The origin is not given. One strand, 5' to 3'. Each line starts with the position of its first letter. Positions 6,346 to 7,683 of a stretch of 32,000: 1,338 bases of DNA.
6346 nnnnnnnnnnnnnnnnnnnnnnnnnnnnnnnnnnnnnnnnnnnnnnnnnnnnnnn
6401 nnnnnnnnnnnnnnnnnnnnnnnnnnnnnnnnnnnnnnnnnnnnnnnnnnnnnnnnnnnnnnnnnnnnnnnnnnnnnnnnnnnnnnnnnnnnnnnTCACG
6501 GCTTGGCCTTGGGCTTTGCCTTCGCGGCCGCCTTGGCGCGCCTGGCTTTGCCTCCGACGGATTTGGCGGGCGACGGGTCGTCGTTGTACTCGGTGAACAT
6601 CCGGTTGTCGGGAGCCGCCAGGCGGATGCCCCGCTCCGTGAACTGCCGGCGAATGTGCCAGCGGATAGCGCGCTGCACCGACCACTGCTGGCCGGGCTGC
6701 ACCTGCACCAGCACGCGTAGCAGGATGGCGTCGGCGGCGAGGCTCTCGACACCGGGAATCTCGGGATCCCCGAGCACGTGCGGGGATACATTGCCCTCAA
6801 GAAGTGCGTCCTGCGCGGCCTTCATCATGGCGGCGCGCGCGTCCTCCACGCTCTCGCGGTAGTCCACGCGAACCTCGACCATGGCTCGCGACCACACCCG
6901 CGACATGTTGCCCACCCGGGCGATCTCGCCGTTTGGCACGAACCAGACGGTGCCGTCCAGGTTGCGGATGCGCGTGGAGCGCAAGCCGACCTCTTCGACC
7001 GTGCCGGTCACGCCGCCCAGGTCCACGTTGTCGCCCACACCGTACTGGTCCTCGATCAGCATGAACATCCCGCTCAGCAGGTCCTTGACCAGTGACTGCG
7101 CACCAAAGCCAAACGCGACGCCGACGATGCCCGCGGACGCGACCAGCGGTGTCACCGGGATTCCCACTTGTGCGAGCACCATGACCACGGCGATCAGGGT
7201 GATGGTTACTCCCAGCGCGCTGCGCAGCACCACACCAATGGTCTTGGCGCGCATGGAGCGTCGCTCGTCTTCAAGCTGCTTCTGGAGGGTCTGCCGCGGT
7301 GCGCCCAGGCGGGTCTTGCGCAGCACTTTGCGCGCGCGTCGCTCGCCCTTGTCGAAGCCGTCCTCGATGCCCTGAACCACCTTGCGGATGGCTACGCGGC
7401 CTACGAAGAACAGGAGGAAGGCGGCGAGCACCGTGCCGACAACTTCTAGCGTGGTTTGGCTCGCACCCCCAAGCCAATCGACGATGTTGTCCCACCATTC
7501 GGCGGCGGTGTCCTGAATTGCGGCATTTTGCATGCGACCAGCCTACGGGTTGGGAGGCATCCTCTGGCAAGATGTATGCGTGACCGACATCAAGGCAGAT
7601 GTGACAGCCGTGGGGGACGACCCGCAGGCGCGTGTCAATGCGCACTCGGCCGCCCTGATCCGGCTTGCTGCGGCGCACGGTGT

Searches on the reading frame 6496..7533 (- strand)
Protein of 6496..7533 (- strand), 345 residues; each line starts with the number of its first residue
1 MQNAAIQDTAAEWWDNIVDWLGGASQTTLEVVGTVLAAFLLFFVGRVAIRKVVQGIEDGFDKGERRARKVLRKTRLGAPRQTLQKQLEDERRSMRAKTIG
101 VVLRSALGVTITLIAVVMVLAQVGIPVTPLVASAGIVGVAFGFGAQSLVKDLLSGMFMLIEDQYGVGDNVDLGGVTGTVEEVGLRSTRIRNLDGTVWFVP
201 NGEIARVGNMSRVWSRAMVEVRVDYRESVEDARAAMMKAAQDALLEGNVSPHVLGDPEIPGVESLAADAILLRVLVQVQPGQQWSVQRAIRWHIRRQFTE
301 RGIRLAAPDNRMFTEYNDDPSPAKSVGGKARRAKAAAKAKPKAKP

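Call 59: search_protein_families(library=pfam, max_evalue=0.001, proteins=[window:6496-7533:-])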
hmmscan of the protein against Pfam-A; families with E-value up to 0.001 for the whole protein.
window:6496-7533:- (345 aa): 3 families
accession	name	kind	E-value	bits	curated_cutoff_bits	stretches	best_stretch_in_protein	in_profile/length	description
PF00924.24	MS_channel_2nd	-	3.8e-19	69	20.2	1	148-212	2-68/68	Mechanosensitive ion channel, beta-domain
PF21088.3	MS_channel_1st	-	2.1e-07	31.3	23.1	1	109-146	5-42/42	Mechanosensitive ion channel, transmembrane helices 2/3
PF21082.3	MS_channel_3rd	-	2.3e-06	28.4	21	1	251-304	31-87/88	Mechanosensitive ion channel MscS, C-terminal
